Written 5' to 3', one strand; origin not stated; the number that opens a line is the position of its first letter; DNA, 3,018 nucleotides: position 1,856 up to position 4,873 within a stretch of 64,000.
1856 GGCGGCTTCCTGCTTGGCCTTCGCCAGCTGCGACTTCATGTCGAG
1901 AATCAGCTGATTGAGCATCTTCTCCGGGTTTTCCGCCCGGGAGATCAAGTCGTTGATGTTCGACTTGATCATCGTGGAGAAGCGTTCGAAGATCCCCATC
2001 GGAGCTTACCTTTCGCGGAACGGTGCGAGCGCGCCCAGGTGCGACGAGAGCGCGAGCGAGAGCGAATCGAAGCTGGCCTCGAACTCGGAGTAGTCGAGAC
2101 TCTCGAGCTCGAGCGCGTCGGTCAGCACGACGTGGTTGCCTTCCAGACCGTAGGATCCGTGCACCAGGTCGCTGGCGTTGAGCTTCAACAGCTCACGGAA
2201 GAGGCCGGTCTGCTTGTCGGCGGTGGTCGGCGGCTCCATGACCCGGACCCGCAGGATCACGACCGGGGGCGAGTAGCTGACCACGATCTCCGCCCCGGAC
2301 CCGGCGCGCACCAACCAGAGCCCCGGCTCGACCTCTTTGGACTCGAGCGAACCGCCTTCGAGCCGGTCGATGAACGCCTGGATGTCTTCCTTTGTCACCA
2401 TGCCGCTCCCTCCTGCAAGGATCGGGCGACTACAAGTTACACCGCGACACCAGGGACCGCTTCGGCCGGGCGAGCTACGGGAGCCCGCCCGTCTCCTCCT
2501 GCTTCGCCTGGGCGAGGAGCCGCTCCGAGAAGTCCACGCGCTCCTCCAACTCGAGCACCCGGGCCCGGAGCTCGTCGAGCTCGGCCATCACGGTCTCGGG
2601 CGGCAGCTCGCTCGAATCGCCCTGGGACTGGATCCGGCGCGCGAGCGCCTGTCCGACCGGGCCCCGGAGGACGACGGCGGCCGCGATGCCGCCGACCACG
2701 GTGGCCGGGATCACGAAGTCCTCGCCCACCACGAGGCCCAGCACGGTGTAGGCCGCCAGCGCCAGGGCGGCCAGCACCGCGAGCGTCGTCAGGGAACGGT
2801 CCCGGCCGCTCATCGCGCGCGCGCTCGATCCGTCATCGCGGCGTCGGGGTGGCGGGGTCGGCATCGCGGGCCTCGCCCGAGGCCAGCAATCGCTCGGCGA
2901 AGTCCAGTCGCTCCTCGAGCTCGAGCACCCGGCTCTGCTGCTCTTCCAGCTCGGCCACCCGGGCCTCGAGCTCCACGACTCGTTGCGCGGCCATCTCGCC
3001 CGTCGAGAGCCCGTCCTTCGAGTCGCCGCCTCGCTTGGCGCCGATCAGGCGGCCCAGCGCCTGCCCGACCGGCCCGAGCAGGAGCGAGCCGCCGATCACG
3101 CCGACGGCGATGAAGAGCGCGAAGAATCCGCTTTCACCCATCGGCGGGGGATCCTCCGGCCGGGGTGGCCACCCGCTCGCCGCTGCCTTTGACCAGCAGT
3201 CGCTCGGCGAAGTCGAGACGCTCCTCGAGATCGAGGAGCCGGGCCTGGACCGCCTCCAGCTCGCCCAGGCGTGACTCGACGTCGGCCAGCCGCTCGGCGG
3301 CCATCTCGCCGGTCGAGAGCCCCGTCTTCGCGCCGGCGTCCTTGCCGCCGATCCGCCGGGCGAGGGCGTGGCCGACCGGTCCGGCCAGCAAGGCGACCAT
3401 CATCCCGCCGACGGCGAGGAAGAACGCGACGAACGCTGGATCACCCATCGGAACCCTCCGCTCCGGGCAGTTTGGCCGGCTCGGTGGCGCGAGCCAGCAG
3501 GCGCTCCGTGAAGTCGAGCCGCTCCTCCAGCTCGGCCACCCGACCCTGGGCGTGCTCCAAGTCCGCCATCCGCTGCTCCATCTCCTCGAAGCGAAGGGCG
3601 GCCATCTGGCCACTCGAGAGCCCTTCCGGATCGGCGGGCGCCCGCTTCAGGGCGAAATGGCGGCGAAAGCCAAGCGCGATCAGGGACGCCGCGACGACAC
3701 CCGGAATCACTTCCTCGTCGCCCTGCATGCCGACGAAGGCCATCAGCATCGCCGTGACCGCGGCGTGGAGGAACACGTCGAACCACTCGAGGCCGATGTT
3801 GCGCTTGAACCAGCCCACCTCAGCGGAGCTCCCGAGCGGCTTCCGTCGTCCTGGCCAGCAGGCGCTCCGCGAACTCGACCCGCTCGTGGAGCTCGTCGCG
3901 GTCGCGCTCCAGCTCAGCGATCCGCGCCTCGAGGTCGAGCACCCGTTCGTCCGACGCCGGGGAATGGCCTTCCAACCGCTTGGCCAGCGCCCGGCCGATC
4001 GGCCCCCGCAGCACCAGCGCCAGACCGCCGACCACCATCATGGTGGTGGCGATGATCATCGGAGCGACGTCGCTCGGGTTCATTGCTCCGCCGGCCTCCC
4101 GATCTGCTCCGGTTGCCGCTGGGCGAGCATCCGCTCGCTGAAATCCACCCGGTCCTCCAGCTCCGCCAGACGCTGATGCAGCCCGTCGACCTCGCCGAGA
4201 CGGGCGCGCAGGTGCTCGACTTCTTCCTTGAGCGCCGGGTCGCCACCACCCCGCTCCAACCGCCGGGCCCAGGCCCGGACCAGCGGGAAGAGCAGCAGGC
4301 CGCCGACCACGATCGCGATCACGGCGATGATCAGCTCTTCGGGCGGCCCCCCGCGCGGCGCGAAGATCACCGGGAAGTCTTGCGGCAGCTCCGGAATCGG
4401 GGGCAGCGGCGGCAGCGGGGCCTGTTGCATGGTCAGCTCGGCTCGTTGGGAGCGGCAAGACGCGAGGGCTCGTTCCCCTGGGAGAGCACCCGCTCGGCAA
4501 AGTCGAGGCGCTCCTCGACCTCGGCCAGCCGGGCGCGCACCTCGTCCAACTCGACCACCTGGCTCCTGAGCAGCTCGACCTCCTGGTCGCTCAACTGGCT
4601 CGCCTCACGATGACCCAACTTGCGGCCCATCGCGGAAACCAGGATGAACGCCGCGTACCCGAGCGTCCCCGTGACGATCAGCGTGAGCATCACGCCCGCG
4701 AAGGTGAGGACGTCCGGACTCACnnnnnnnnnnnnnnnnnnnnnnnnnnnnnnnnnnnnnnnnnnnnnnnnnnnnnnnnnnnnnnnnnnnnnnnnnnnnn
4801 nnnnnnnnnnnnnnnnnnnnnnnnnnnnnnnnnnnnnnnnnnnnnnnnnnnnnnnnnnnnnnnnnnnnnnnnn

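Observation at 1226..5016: Eight tandem, translationally chained PspB-like membrane/coiled-coil paralogs feeding into ybjN-like and pspA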

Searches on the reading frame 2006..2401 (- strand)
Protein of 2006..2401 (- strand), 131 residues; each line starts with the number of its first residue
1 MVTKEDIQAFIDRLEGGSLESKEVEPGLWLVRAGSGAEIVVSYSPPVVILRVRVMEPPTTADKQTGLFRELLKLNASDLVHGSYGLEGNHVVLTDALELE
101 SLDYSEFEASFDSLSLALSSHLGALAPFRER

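Call 3: search_protein_families(library=pfam, max_evalue=1, proteins=[window:2006-2401:-])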
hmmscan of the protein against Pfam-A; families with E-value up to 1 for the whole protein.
window:2006-2401:- (131 aa): 2 families
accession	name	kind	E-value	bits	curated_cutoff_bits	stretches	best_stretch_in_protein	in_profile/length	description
PF22550.1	CesT_Tir_1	-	2.1e-23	83.1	27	1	4-128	5-128/131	CesT_Tir_1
PF05932.18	CesT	-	0.011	16.3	22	1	49-113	44-110/119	Tir chaperone protein (CesT) family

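Call 4: search_protein_families(library=ncbifam, max_evalue=1, proteins=[window:2006-2401:-])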
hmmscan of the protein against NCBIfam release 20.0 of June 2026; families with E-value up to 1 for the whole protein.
window:2006-2401:- (131 aa): 1 family
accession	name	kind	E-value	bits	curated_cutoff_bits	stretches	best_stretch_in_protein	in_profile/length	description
NF010487.0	PRK13909.1-4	equivalog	0.14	10.3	759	1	80-113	616-649/924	RecB-like helicase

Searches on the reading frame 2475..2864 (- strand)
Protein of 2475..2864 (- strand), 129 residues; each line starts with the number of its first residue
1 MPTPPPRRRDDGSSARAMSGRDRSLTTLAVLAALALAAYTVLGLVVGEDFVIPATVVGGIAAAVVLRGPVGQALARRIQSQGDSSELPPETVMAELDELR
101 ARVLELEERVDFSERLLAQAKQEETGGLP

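Call 3: search_protein_families(library=pfam, max_evalue=1, proteins=[window:2475-2864:-])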
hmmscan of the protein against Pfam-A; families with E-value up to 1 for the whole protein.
window:2475-2864:- (129 aa): 3 families
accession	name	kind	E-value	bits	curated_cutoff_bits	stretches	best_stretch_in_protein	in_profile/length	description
PF20225.4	DUF6584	-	0.048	14.1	27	0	73-122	87-137/171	Family of unknown function (DUF6584)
PF12313.13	NPR1_like_C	-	0.15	12.1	25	1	92-116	46-70/205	NPR1/NIM1 like defence protein C terminal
PF11239.13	DUF3040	-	0.29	11.9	24.7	1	12-67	23-80/84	Protein of unknown function (DUF3040)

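Call 4: search_protein_families(library=ncbifam, max_evalue=1, proteins=[window:2475-2864:-])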
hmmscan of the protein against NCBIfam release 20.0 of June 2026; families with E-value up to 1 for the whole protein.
window:2475-2864:- (129 aa): 5 families
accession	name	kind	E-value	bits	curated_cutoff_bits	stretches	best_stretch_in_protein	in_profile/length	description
TIGR02976.1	phageshock_pspB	equivalog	0.035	14.4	51.7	1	68-119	18-67/75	envelope stress response membrane protein PspB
TIGR03142.1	cytochro_ccmI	equivalog_domain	0.05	13.9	29.3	0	16-43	88-115/118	c-type cytochrome biogenesis protein CcmI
NF050099.1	SepX_GlpR_2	exception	0.072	13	150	1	11-94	90-159/250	divisome protein SepX/GlpR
NF050101.1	SepX_GlpR_4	equivalog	0.1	12.6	110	1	5-68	90-151/176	divisome protein SepX/GlpR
NF002024.0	PRK00846.1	equivalog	0.12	12.6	90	1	97-119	10-32/78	hypothetical protein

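Call 70: search_protein_families(library=phrogs, max_evalue=0.01, proteins=[window:2475-2864:-])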
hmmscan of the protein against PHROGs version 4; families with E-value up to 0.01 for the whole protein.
window:2475-2864:- (129 aa): 0 families

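Call 71: search_protein_families(library=padloc, max_evalue=0.01, proteins=[window:2475-2864:-])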
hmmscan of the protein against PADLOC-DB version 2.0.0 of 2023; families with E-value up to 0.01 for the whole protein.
window:2475-2864:- (129 aa): 0 families

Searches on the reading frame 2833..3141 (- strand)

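Call 3: search_protein_families(library=pfam, max_evalue=1, proteins=[window:2833-3141:-])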
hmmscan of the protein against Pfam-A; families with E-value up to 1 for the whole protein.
window:2833-3141:- (102 aa): 4 families
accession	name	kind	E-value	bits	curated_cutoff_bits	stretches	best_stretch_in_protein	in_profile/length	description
PF09720.15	Unstab_antitox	-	0.016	15.6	23.3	1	73-99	2-27/54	Putative addiction module component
PF20537.3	DUF6752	-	0.14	12.4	27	1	52-75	2-25/55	Domain of unknown function (DUF6752)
PF02370.21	M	-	0.27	12.4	20.8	1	57-71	5-19/21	M protein repeat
PF20721.2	C19orf12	-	0.77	10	30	1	7-41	45-79/163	C19orf12-like protein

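Call 4: search_protein_families(library=ncbifam, max_evalue=1, proteins=[window:2833-3141:-])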
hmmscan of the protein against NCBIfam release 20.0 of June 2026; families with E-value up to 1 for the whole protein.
window:2833-3141:- (102 aa): 4 families
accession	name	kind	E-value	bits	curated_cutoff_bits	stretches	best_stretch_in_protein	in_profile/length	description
TIGR03789.1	pdsO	hypoth_equivalog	0.09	12.4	152.2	1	12-78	48-103/243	sortase-associated OmpA-like protein PdsO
NF009648.0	PRK13182.1-4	equivalog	0.14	12.2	170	1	48-87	80-119/184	chromosome-anchoring protein RacA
NF008630.0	PRK11618.1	equivalog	0.47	9.6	363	1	11-35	249-273/331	galactofuranose ABC transporter, permease protein YjfF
NF002024.0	PRK00846.1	equivalog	0.68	10.2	90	0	69-87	13-31/78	hypothetical protein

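Call 70: search_protein_families(library=phrogs, max_evalue=0.01, proteins=[window:2833-3141:-])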
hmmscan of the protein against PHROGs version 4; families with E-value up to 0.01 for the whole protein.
window:2833-3141:- (102 aa): 1 family
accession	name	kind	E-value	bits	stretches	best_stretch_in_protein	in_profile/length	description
phrog_3413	-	unknown function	0.0018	19.6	0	12-68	9-58/106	-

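Call 71: search_protein_families(library=padloc, max_evalue=0.01, proteins=[window:2833-3141:-])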
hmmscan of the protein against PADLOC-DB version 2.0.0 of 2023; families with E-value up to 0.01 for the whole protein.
window:2833-3141:- (102 aa): 0 families

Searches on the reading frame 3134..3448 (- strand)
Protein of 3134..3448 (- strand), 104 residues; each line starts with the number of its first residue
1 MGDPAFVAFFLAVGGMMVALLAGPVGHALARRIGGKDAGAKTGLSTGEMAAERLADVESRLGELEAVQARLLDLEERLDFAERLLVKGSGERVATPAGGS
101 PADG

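Call 3: search_protein_families(library=pfam, max_evalue=1, proteins=[window:3134-3448:-])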
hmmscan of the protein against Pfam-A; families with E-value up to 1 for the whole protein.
window:3134-3448:- (104 aa): 2 families
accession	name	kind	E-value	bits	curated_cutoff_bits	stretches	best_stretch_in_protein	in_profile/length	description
PF09278.17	MerR-DNA-bind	-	0.016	16.2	25.4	1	48-74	39-65/65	MerR, DNA binding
PF23991.1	DUF7310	-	0.23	12.4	40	0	48-66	33-51/83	Coiled-coil region of unknown function (DUF7310)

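Call 4: search_protein_families(library=ncbifam, max_evalue=1, proteins=[window:3134-3448:-])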
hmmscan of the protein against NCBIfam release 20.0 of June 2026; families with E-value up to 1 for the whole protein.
window:3134-3448:- (104 aa): 2 families
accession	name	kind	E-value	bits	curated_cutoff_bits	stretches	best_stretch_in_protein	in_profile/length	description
NF004692.0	PRK06032.1-3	equivalog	0.092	12.4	235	1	35-78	64-108/244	flagellar assembly protein H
NF002024.0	PRK00846.1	equivalog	0.24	11.6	90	1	65-86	10-31/78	hypothetical protein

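Call 70: search_protein_families(library=phrogs, max_evalue=0.01, proteins=[window:3134-3448:-])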
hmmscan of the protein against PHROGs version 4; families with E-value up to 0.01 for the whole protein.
window:3134-3448:- (104 aa): 0 families

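Call 71: search_protein_families(library=padloc, max_evalue=0.01, proteins=[window:3134-3448:-])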
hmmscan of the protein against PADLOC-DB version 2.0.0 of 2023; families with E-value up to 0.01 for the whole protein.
window:3134-3448:- (104 aa): 1 family
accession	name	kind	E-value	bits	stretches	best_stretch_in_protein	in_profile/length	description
PDLC04406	PDC-M09A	-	0.0073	13.8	1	12-92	205-286/330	-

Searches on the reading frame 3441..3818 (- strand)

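Call 3: search_protein_families(library=pfam, max_evalue=1, proteins=[window:3441-3818:-])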
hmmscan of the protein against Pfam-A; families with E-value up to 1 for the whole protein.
window:3441-3818:- (125 aa): 1 family
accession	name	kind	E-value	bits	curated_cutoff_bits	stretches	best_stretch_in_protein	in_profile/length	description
PF20136.4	DUF6526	-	0.049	14.1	23.7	1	53-79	83-110/145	Family of unknown function (DUF6526)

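Call 4: search_protein_families(library=ncbifam, max_evalue=1, proteins=[window:3441-3818:-])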
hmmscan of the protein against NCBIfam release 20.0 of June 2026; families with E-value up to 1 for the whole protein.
window:3441-3818:- (125 aa): 2 families
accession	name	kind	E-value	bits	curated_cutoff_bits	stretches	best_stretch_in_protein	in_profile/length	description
NF033632.1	SLATT_4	domain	0.23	11.3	55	1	3-55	23-76/154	SLATT domain-containing protein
NF048001.1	GTP_morpho_1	equivalog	0.3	10.9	50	1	71-101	20-47/70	GTA head formation protein, RCAP_rcc01685 family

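Call 70: search_protein_families(library=phrogs, max_evalue=0.01, proteins=[window:3441-3818:-])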
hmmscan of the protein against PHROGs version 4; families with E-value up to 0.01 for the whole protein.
window:3441-3818:- (125 aa): 0 families

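Call 71: search_protein_families(library=padloc, max_evalue=0.01, proteins=[window:3441-3818:-])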
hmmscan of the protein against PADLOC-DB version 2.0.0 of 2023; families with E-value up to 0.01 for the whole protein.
window:3441-3818:- (125 aa): 0 families

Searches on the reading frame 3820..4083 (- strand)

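Call 3: search_protein_families(library=pfam, max_evalue=1, proteins=[window:3820-4083:-])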
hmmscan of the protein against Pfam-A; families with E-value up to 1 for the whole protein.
window:3820-4083:- (87 aa): 1 family
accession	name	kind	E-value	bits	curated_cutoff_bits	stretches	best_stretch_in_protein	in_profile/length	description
PF04102.17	SlyX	-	0.5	11.5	30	1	45-86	2-43/67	SlyX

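Call 4: search_protein_families(library=ncbifam, max_evalue=1, proteins=[window:3820-4083:-])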
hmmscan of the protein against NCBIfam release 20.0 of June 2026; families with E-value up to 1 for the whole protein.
window:3820-4083:- (87 aa): 4 families
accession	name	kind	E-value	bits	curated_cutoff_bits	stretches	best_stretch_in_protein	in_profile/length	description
NF011429.0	PRK14857.1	equivalog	0.022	15.1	77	1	15-69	11-69/91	TatA/E family twin arginine-targeting protein translocase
NF006800.0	PRK09303.1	equivalog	0.031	13.2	342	1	44-78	123-157/383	histidine kinase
TIGR03142.1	cytochro_ccmI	equivalog_domain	0.042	14.1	29.3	1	9-82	2-80/118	c-type cytochrome biogenesis protein CcmI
TIGR02976.1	phageshock_pspB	equivalog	0.95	9.8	51.7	0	50-80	39-69/75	envelope stress response membrane protein PspB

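Call 70: search_protein_families(library=phrogs, max_evalue=0.01, proteins=[window:3820-4083:-])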
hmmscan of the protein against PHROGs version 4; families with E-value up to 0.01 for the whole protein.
window:3820-4083:- (87 aa): 0 families

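Call 71: search_protein_families(library=padloc, max_evalue=0.01, proteins=[window:3820-4083:-])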
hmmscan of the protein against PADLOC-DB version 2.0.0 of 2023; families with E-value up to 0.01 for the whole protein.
window:3820-4083:- (87 aa): 0 families

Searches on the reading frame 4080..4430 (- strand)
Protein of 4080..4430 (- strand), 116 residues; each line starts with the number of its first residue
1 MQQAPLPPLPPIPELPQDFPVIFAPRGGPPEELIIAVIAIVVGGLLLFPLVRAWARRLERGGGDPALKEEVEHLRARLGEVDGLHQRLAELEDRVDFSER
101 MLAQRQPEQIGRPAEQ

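Call 3: search_protein_families(library=pfam, max_evalue=1, proteins=[window:4080-4430:-])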
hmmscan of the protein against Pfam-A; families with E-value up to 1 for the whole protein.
window:4080-4430:- (116 aa): 4 families
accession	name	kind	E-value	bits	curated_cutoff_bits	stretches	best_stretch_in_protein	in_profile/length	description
PF20537.3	DUF6752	-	0.0053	16.9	27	1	67-94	1-28/55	Domain of unknown function (DUF6752)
PF04210.18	MtrG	-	0.0074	16.6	27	1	81-112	12-43/64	Tetrahydromethanopterin S-methyltransferase, subunit G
PF23174.1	bHLH_ILI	-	0.076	13.9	27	1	52-98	18-64/75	ILI bHLH domain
PF01166.23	TSC22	-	0.17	12.5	30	0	80-97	15-32/57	TSC-22/dip/bun family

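Call 4: search_protein_families(library=ncbifam, max_evalue=1, proteins=[window:4080-4430:-])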
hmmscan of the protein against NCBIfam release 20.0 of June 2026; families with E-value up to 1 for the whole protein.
window:4080-4430:- (116 aa): 3 families
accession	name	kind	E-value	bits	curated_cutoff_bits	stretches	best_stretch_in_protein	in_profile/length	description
TIGR01149.1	mtrG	equivalog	0.0011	18.8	50.65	1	78-112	11-45/70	tetrahydromethanopterin S-methyltransferase subunit MtrG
NF040576.1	T2SS_GspM_XpsM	equivalog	0.0096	15.6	60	1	36-108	6-78/180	type II secretion system protein GspM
TIGR02976.1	phageshock_pspB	equivalog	0.055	13.8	51.7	1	34-108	7-71/75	envelope stress response membrane protein PspB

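Call 70: search_protein_families(library=phrogs, max_evalue=0.01, proteins=[window:4080-4430:-])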
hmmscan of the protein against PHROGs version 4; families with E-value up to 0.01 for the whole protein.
window:4080-4430:- (116 aa): 0 families

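Call 71: search_protein_families(library=padloc, max_evalue=0.01, proteins=[window:4080-4430:-])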
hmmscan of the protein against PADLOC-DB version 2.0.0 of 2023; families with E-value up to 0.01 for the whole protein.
window:4080-4430:- (116 aa): 0 families

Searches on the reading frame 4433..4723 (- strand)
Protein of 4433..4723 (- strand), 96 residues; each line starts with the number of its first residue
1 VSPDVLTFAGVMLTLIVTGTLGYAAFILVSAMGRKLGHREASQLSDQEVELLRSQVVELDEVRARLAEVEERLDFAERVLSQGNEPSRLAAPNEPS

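Call 3: search_protein_families(library=pfam, max_evalue=1, proteins=[window:4433-4723:-])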
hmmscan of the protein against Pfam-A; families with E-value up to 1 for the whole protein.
window:4433-4723:- (96 aa): 3 families
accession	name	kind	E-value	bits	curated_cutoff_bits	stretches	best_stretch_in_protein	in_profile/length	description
PF08990.16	Docking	-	0.071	13.3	20.9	1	49-71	7-29/29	Erythronolide synthase docking domain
PF10112.14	Halogen_Hydrol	-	0.095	13.1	29.8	1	11-58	26-72/191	5-bromo-4-chloroindolyl phosphate hydrolysis protein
PF04210.18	MtrG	-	0.21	12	27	1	58-77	11-30/64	Tetrahydromethanopterin S-methyltransferase, subunit G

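Call 4: search_protein_families(library=ncbifam, max_evalue=1, proteins=[window:4433-4723:-])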
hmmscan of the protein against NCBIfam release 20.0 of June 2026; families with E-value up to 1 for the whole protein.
window:4433-4723:- (96 aa): 1 family
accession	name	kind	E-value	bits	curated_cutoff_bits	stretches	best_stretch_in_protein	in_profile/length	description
TIGR02978.1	phageshock_pspC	equivalog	0.086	12.7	104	1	12-80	37-107/121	envelope stress response membrane protein PspC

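Call 70: search_protein_families(library=phrogs, max_evalue=0.01, proteins=[window:4433-4723:-])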
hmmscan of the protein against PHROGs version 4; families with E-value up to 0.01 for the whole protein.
window:4433-4723:- (96 aa): 1 family
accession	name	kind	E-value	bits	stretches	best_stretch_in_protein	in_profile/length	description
phrog_2658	-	other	0.0016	19.7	1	12-78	11-80/126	hol-like chemotaxis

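Call 71: search_protein_families(library=padloc, max_evalue=0.01, proteins=[window:4433-4723:-])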
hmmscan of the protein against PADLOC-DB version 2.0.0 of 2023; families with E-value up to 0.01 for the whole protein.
window:4433-4723:- (96 aa): 0 families
